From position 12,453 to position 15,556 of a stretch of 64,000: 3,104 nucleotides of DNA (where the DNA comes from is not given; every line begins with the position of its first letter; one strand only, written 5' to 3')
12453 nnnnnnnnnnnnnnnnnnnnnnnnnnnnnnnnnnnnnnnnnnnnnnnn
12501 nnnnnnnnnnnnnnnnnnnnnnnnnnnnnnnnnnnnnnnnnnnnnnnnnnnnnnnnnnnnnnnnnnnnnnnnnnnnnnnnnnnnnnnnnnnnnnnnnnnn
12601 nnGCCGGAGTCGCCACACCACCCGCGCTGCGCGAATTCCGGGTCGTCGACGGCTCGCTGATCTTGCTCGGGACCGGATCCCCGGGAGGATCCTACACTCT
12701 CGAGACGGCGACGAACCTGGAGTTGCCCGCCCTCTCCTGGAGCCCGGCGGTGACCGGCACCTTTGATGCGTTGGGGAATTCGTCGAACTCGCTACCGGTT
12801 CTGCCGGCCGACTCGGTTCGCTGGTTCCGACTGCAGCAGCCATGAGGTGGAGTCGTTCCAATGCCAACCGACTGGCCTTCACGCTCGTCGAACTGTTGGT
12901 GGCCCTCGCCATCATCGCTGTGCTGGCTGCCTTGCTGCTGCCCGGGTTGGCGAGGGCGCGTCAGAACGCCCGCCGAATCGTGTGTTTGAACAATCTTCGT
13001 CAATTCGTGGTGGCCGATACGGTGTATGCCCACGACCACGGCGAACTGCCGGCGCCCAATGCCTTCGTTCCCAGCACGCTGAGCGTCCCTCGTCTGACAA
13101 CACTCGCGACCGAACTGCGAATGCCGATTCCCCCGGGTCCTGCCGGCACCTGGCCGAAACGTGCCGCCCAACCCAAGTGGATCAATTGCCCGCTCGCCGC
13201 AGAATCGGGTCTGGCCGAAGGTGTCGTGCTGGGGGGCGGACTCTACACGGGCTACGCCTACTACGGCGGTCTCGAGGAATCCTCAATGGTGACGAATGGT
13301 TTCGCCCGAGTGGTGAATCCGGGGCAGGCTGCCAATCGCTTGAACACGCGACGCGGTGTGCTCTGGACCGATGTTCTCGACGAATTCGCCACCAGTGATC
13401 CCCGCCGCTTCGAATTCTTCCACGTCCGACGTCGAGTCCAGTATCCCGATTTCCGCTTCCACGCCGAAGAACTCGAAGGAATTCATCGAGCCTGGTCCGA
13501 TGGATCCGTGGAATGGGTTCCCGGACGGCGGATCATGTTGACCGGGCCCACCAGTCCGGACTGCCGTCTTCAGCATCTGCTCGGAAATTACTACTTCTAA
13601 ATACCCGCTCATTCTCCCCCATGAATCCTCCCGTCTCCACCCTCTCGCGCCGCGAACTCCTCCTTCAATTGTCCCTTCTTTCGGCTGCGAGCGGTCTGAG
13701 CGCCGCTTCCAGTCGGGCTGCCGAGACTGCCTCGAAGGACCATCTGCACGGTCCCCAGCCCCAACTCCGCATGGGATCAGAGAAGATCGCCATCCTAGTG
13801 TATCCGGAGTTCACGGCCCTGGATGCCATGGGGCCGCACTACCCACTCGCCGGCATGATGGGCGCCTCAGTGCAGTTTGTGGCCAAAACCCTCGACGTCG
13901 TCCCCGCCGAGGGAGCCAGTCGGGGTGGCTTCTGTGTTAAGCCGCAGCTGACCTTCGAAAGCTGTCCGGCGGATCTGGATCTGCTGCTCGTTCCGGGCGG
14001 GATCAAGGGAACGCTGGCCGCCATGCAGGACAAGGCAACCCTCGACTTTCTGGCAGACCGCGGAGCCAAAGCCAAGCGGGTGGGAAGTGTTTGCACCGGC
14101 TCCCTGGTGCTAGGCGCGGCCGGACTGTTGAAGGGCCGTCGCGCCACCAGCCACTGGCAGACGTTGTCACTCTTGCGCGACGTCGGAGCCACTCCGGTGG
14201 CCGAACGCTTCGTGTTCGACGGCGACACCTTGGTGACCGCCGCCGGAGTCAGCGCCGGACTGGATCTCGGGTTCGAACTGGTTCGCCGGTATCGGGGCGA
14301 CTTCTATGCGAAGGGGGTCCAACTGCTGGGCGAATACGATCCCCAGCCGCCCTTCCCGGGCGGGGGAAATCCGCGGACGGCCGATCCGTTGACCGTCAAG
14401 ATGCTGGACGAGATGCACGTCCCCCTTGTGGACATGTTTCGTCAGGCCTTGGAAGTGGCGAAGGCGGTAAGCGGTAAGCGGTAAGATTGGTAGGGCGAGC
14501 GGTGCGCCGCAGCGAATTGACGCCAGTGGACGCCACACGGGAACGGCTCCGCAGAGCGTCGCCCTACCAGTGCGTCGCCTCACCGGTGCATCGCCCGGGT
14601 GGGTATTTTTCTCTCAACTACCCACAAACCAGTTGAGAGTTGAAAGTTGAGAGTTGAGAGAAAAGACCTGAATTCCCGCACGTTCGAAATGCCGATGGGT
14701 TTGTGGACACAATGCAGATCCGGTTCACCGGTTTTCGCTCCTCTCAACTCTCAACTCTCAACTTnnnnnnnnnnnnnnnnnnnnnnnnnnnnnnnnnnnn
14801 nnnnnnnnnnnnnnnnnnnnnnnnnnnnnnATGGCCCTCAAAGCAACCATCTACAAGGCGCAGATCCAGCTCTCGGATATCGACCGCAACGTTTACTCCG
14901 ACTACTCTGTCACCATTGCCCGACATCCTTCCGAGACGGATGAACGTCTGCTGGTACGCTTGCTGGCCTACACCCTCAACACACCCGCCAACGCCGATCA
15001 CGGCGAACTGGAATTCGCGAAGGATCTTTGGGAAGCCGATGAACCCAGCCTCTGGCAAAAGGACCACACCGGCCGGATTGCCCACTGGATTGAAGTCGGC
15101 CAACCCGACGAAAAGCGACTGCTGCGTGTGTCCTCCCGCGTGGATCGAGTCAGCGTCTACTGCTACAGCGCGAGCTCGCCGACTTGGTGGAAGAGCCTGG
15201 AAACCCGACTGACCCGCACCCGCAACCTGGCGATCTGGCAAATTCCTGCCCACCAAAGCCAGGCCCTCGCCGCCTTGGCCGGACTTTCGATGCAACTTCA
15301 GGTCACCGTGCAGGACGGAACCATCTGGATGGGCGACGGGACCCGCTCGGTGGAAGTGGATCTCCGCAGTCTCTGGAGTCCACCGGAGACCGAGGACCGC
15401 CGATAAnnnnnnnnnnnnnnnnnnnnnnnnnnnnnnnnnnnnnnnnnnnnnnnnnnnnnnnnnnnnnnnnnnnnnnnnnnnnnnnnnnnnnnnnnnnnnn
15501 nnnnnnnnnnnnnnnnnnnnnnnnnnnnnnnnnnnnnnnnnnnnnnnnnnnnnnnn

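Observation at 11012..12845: Divergent paralog pair with swapped C-terminal ends: PEP-CTERM versus the FRL-type module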

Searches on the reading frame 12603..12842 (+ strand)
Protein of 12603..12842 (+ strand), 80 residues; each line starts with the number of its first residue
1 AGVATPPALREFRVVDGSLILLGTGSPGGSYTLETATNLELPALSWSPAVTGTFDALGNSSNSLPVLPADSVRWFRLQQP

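Call 30: search_protein_representatives(alignment_id=A2)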
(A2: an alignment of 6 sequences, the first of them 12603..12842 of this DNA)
Query: 6 sequences, 74 profile positions. Proteins with E-value up to 0.001 (for the whole library): 2053; up to 1e-10: 30; up to 1e-30: 0. The best 150 are listed.
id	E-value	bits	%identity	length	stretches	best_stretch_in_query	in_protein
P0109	4.8e-28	113.5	-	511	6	6-72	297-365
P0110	2.1e-25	105.0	-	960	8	7-71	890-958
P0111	1.8e-23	98.8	-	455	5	8-73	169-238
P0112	6.0e-19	84.4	-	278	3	7-72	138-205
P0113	2.3e-16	76.1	-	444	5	4-73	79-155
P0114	4.2e-16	75.3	-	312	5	11-72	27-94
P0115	4.3e-15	72.0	-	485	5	19-71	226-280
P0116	7.5e-15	71.2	-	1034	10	17-66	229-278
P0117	2.0e-14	69.9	-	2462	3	3-73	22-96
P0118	5.6e-14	68.4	-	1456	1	2-73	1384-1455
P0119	8.5e-14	67.8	-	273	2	7-74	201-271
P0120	2.1e-13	66.6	-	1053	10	22-72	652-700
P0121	3.5e-13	65.9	-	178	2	7-72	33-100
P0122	5.7e-13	65.2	-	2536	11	30-51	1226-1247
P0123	7.4e-13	64.8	-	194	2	8-73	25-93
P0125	2.8e-12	63.0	-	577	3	6-73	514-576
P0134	3.6e-11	59.4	-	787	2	4-71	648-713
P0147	2.8e-10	56.6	-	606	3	7-74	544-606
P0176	1.1e-08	51.5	-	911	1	9-74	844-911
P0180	1.6e-08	50.9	-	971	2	5-74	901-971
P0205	4.1e-08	49.6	-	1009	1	7-72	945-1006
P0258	1.9e-07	47.5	-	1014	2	6-74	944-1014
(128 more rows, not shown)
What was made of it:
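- Tail spread and position: 2,053 representative clusters at E<=1e-3 (call 30).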

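Call 37: find_homologous_proteins(query=A2, max_evalue=0.001)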
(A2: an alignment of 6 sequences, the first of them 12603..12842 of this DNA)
Query A2 (6 sequences) (80 aa, profile of the alignment): 4 proteins with E <= 0.001 among 649 candidates.
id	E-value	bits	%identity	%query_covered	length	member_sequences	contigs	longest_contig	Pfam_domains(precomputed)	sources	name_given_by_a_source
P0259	3.8e-12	64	36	31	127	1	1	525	-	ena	-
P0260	6.3e-7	47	50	13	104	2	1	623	-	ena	-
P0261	3.6e-6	45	31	20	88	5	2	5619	-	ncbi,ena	-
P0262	1.2e-4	40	29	21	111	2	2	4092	-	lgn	-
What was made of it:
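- Tried and rejected: A word-indexed homolog search with the tail profile returned only 4 short fragments (call 37).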

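Call 44: search_solved_structures(query=A3, max_evalue=10, show_alignments=3)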
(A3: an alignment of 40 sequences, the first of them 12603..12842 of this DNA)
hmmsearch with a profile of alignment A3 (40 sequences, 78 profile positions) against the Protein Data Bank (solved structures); distinct sequences matched with E-value up to 10: 6.
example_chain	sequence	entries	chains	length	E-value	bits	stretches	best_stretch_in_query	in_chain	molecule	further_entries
4zy9_A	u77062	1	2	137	0.073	16.5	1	13-69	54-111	Glucanase/chitosanase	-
2rv9_A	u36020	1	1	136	0.11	15.9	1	13-67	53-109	Glucanase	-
4zxe_A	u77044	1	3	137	0.11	15.9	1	13-67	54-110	Glucanase/Chitosanase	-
4nkq_A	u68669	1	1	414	0.91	13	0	7-31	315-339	Cytokine receptor common subunit beta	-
1gh7_A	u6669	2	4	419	0.94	12.9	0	7-31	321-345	CYTOKINE RECEPTOR COMMON BETA CHAIN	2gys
1x41_A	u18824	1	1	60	1.8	12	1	25-55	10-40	Transcriptional adaptor 2-like, isoform b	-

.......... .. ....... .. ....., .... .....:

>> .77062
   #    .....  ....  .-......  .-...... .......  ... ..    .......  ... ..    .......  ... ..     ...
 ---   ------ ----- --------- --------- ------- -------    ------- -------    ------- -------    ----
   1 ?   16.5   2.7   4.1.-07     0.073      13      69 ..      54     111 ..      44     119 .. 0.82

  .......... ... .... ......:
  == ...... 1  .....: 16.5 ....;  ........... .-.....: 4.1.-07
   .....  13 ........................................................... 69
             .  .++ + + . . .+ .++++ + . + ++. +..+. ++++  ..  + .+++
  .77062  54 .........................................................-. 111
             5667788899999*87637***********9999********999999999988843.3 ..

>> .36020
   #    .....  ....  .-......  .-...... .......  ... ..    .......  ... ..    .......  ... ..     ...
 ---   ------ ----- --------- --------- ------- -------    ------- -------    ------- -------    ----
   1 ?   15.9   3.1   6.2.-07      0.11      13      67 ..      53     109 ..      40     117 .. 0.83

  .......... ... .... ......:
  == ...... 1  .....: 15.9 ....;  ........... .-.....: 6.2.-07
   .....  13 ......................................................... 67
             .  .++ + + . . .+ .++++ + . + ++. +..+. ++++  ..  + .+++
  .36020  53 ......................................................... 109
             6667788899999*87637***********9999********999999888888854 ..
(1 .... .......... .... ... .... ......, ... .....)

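Call 45: search_protein_families(library=pfam, alignment_id=A3, max_evalue=10)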
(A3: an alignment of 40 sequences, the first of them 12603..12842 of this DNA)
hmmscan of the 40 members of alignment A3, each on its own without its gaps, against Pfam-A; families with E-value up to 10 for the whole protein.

A. member 1, window:12603-12842:+ (80 aa): 0 families

B. families by the number of members that match (of 40 scanned): 13 families
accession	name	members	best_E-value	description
PF23619.1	Ig_VWA7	1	0.0031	VWA7 Ig-like domain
PF21946.1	LppM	1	0.0058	LppM domain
PF21923.1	BON_like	1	0.01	BON-like domain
PF22402.2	Coat_P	1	0.011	Coat protein, P (projecting) domain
PF00553.25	CBM_2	1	0.013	Cellulose binding domain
PF12324.14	HTH_15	1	0.067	Helix-turn-helix domain of alkylmercury lyase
PF19910.5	DUF6383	1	0.084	Domain of unknown function (DUF6383)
PF24156.1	DUF7407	1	0.11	Domain of unknown function (DUF7407)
PF16862.10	Glyco_hydro_79C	1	0.11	Glycosyl hydrolase family 79 C-terminal beta domain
PF00041.27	fn3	1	0.14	Fibronectin type III domain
PF22633.2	F5_F8_type_C_2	1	0.16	NedA-like, galactose-binding domain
PF00754.31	F5_F8_type_C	1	0.18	F5/8 type C domain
PF24514.1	SpaA_4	1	0.29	Prealbumin-like fold domain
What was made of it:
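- On FN3 / Ig-like fold (B's tail): Pfam fn3 matches 1 of 40 tails at E=0.14 (call 45).
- Closest known: Fibronectin type III / Ig-like domains. Different: Pfam fn3 matches only 1 of 40 tails, at E=0.14 (call 45).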

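Call 49: predict_structure(alignment_id=A3)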
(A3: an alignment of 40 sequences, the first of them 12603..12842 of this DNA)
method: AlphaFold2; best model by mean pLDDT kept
length: 80 residues; sequences in the alignment: 40
mean_pLDDT: 79.0   pTM: 0.62
mean pLDDT of the five models: 79.0, 74.3, 73.3, 73.3, 71.5
residues with pLDDT >= 90: 9; 70-90: 61; 50-70: 9; < 50: 1
segments of 3 or more residues with pLDDT < 50: none
pLDDT, mean of each block of 10 residues (from residue 1): 65 79 73 89 88 79 76 84
secondary structure, 60 per line:
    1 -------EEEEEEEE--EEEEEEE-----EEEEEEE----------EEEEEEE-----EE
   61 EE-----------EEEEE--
elements in order: E8-15 E18-24 E30-36 E47-53 E59-62 E74-78

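Call 52: fold_search(model_id=the predicted structure, library=pdb)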
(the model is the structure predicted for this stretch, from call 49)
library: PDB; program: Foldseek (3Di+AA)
matches with E <= 10: 811; with E <= 0.001: 0
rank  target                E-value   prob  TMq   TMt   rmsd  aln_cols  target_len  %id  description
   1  7ui8_A                1.3e-01  0.75  0.41  0.32   8.0        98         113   12  Intramolecular ester bond-containing repeat domain from E. columbae adhesin (split and religated) (released 2023-04-05)
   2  9qt9_A                1.8e-01  0.21  0.26  0.04  15.3        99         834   18  Cryo-EM structure of the core of the Arabidopsis thaliana UBR4/DI19/CALM1 complex (released 2025-09-03)
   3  2n59_MODEL_1_A        3.0e-01  0.60  0.39  0.34   5.7        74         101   22  Solution Structure of R. palustris CsgH (released 2016-05-11)
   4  8f9l_A                3.2e-01  0.60  0.36  0.23   6.1        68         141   15  Intramolecular ester bond-containing repeat domain from Gemella massiliensis adhesin (released 2024-06-19)
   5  1wis_MODEL_1_A        3.5e-01  0.90  0.55  0.39   5.6        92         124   12  Solution structure of the fifth FNIII domain from human KIAA1514 protein (released 2005-07-19)
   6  7pjj                  4.0e-01  0.38  0.37  0.06  11.4        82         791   13  Structure of the Family-3 Glycosyl Hydrolase BcpE2 from Streptomyces scabies (released 2022-07-13)
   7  9jz1_A                4.9e-01  0.95  0.61  0.24   3.6        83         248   16  Crystal structure of Nir2 C-terminal domain in complex with phosphate (released 2025-10-15)
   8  3o0l_A                4.9e-01  0.57  0.43  0.35   6.4        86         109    9  Crystal structure of a Pfam DUF1425 family member (Shew_1734) from Shewanella sp. pv-4 at 1.81 a resolution (released 2010-08-04)
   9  8wm1_A                5.2e-01  0.95  0.60  0.13   4.2        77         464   17  DHS dehydratase (released 2024-10-02)
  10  2yeq_A                5.5e-01  0.84  0.55  0.11   4.5        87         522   10  Structure of PhoD (released 2012-04-18)
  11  8f90_C                5.8e-01  0.38  0.34  0.21   6.0        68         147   16  Intramolecular ester bond-containing repeat domain 2 from Suipraoptans intestinalis adhesin (released 2024-06-19)
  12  5oj2_B                6.5e-01  0.13  0.31  0.06  13.1       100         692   16  Crystal structure of the chicken MDGA1 ectodomain (released 2017-08-23)
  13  5c14_A                6.8e-01  0.47  0.44  0.22   6.2        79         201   15  Crystal structure of PECAM-1 D1D2 domain (released 2016-01-06)
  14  8f90_B                6.8e-01  0.44  0.38  0.24   5.3        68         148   16  Intramolecular ester bond-containing repeat domain 2 from Suipraoptans intestinalis adhesin (released 2024-06-19)
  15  6d0j_D                7.2e-01  0.14  0.31  0.29  14.8        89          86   13  Crystal structure of a CLC-type fluoride/proton antiporter (released 2018-07-04)
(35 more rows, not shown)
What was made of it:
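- Closest known: Fibronectin type III / Ig-like domains. Different: All Foldseek E-values for the tail alone exceed 0.1 (call 52).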

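Call 64: list_cluster_members(proteins=[P0109, P0110, P0113, P0125, P0134, P0147, P0176, P0180, P0205, P0258])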
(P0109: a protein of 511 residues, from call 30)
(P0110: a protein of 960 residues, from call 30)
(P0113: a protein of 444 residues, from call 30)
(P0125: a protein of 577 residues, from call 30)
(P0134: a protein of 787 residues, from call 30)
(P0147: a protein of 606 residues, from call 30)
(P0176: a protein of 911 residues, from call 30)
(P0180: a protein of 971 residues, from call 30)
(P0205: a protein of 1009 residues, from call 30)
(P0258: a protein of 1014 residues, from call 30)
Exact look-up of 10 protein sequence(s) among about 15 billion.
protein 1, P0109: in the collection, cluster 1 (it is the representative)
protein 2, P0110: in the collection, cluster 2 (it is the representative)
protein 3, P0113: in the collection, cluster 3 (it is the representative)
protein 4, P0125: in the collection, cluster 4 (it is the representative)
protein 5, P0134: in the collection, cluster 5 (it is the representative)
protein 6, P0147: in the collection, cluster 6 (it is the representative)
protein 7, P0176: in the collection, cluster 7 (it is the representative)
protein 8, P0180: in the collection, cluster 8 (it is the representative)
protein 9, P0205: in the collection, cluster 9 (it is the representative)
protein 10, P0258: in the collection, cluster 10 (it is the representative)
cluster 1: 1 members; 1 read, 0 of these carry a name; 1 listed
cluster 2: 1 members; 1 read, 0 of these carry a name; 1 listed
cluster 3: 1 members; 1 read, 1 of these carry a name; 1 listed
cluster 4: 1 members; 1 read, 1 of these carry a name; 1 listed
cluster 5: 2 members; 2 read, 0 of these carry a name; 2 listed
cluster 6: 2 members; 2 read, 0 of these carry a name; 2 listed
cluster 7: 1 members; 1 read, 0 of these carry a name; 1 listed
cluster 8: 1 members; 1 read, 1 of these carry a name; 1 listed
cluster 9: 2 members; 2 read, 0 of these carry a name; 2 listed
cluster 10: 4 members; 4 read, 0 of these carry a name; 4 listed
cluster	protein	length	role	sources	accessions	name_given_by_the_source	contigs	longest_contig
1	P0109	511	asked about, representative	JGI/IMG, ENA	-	-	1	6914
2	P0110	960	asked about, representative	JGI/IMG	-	-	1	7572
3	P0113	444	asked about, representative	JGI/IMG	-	hypothetical protein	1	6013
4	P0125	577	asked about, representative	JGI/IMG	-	hypothetical protein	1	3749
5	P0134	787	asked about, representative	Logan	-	-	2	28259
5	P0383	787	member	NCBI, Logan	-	-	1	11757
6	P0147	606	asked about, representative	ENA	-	-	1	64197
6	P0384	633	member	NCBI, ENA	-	-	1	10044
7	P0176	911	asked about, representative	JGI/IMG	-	-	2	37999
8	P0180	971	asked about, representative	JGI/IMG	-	hypothetical protein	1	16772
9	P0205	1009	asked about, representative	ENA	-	-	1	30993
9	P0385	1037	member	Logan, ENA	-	-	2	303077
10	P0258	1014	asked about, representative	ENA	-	-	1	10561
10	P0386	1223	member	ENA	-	-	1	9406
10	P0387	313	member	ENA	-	-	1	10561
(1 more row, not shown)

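Call 82: search_protein_families(library=ncbifam, alignment_id=A3, max_evalue=1)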
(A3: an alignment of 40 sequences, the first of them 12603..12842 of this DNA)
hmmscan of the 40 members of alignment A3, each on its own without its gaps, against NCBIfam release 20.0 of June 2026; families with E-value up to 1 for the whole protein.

A. member 1, window:12603-12842:+ (80 aa): 0 families

B. families by the number of members that match (of 40 scanned): 10 families
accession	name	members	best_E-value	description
NF007804.1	PRK10510.1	2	0.024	OmpA family lipoprotein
NF042975.2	AcphenoCarb_ApcC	1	0.038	acetophenone carboxylase subunit gamma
TIGR03741.1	PRTRC_E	1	0.048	PRTRC system protein E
NF050106.1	TA_MazE_antitoxin_Deino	1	0.084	type II toxin-antitoxin system MazE family antitoxin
NF042915.1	MAB_1171c_fam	1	0.088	MAB_1171c family putative transporter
NF037938.1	Myr_Ysa_major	1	0.12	MyfA/PsaA family fimbrial adhesin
NF011930.0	PRK15401.1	1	0.14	DNA oxidative demethylase AlkB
NF008610.0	PRK11587.1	1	0.18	sugar phosphatase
NF002893.0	PRK03378.1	1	0.21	NAD(+) kinase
NF002579.0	PRK02231.1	1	0.24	NAD(+) kinase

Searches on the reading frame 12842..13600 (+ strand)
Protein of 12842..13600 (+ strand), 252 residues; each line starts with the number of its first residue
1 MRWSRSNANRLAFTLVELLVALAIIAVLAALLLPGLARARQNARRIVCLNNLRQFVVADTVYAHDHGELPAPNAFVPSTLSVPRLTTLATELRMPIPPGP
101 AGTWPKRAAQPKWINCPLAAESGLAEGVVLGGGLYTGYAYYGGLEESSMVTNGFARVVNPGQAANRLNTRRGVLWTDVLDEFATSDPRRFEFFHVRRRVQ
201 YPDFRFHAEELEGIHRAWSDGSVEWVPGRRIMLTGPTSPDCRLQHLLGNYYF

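Call 4: search_protein_families(library=pfam, proteins=[window:12842-13600:+], max_evalue=0.1)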
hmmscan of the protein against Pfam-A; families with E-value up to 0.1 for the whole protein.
window:12842-13600:+ (252 aa): 2 families
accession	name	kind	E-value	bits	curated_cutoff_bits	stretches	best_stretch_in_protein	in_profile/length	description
PF07963.17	N_methyl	-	6.2e-07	29.2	21.2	1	9-33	3-27/27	Prokaryotic N-terminal methylation motif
PF07596.16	SBP_bac_10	-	7.8e-07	29.8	23.3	1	38-75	2-39/268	Protein of unknown function (DUF1559)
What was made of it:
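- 12842..13600 (+): Prepilin-type protein (N-terminal methylation signal, DUF1559-like), 252 aa, overlapping B by ATGA. N_methyl 29.2 bits (cutoff 21.2) and SBP_bac_10/DUF1559 29.8 bits (cutoff 23.3) (call 4).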

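Call 5: search_protein_families(library=ncbifam, proteins=[window:12842-13600:+], max_evalue=0.1)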
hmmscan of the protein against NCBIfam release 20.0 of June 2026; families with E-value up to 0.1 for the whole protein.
window:12842-13600:+ (252 aa): 14 families
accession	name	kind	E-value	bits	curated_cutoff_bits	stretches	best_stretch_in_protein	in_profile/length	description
NF041013.1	T4P_ComGE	equivalog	1.7e-06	28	49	1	12-44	5-37/83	competence type IV pilus minor pilin ComGE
TIGR02532.1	IV_pilin_GFxxxE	domain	2.2e-05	24.1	16.3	1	12-33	3-24/24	prepilin-type N-terminal cleavage/methylation domain-containing protein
NF041775.1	typeIV_PilA_Myxo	equivalog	2.6e-05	24.3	400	1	1-58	1-58/214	type IV pilin protein PilA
TIGR01710.1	typeII_sec_gspG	equivalog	2.6e-05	24.3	88.85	1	13-73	3-63/134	type II secretion system major pseudopilin GspG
NF040999.1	pilin_ComGC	equivalog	4.4e-05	23.6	75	1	12-45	3-36/84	competence type IV pilus major pilin ComGC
TIGR01707.1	gspI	equivalog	0.00016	22.1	44.35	1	13-46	2-35/101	type II secretion system minor pseudopilin GspI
NF007862.0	PRK10574.1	equivalog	0.00021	21.4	138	1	11-52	5-46/145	prepilin peptidase-dependent pilin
NF007800.0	PRK10506.1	equivalog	0.0013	18.5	158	1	7-64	5-62/163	prepilin peptidase-dependent protein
TIGR02596.1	TIGR02596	subfamily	0.0071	16.4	70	1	13-36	1-24/196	Verru_Chthon cassette protein D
TIGR02599.1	TIGR02599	subfamily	0.011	15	256.5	1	12-33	1-22/361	Verru_Chthon cassette protein C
TIGR01708.2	typeII_sec_gspH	equivalog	0.013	15.5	80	1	13-42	4-39/169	type II secretion system minor pseudopilin GspH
NF041002.1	pilin_ComGF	equivalog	0.015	15.6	80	1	12-36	3-27/139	competence type IV pilus minor pilin ComGF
NF007848.0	PRK10557.1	equivalog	0.046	13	120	1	5-51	5-54/192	prepilin peptidase-dependent protein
TIGR01711.1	gspJ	equivalog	0.098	12.5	64.85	0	13-29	3-19/192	type II secretion system minor pseudopilin GspJ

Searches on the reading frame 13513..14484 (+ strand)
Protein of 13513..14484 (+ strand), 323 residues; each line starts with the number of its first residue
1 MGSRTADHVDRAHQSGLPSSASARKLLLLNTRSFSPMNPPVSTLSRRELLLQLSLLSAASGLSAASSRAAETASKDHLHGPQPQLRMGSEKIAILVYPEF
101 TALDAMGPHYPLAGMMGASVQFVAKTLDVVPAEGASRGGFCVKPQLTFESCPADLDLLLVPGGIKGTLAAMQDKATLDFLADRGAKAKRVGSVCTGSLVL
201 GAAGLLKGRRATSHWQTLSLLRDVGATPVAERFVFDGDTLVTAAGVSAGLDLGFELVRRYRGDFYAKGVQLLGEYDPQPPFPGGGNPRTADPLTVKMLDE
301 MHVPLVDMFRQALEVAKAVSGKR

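Call 4: search_protein_families(library=pfam, proteins=[window:13513-14484:+], max_evalue=0.1)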
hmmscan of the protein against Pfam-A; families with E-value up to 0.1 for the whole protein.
window:13513-14484:+ (323 aa): 1 family
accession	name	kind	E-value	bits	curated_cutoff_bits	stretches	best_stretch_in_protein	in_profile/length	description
PF01965.30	DJ-1_PfpI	-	1.3e-24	87.3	26.6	1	91-258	2-164/165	DJ-1/PfpI family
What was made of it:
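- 13621..14484 (+): DJ-1/PfpI family protein with a twin-arginine-type leader (SRRELLL). The probable start is the ATG at 13621 inside ORF 13513-14484. Pfam PF01965, E=1.3e-24 (call 4).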

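Call 5: search_protein_families(library=ncbifam, proteins=[window:13513-14484:+], max_evalue=0.1)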
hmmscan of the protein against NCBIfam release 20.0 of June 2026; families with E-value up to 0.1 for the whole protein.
window:13513-14484:+ (323 aa): 6 families
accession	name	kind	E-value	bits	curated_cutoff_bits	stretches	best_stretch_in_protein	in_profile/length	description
NF006902.0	PRK09393.1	equivalog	4.5e-16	58.9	425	1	137-269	60-191/327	transcriptional regulator FtrA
NF052371.1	TransRegGbdRPseu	equivalog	7e-15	54.9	480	1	137-266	66-193/365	choline metabolism transcriptional regulator GbdR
NF040823.1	deglyc_PfpI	equivalog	2.6e-10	40.4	330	1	136-239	42-145/166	deglycase PfpI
TIGR01383.1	not_thiJ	equivalog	1.3e-09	38.1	131.25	1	144-269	52-177/180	DJ-1 family glyoxalase III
TIGR01382.1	PfpI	subfamily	1.3e-09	37.8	139.05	1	91-243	1-151/169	DJ-1/PfpI/YhbO family deglycase/protease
TIGR02811.1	formate_TAT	hypoth_equivalog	0.0006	20.1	48.45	1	42-74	7-39/66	formate dehydrogenase region TAT target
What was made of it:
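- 13621..14484 (+): Weak TAT-region hit to TIGR02811, E=6e-4 (call 5).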

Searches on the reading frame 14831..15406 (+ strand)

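Call 36: search_protein_families(library=pfam, proteins=[window:14831-15406:+], max_evalue=0.001)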
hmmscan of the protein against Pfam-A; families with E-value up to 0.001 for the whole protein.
window:14831-15406:+ (191 aa): 1 family
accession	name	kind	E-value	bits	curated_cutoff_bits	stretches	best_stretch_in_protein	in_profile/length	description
PF07152.18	YaeQ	-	9.8e-68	227.7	25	1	1-177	1-172/173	YaeQ protein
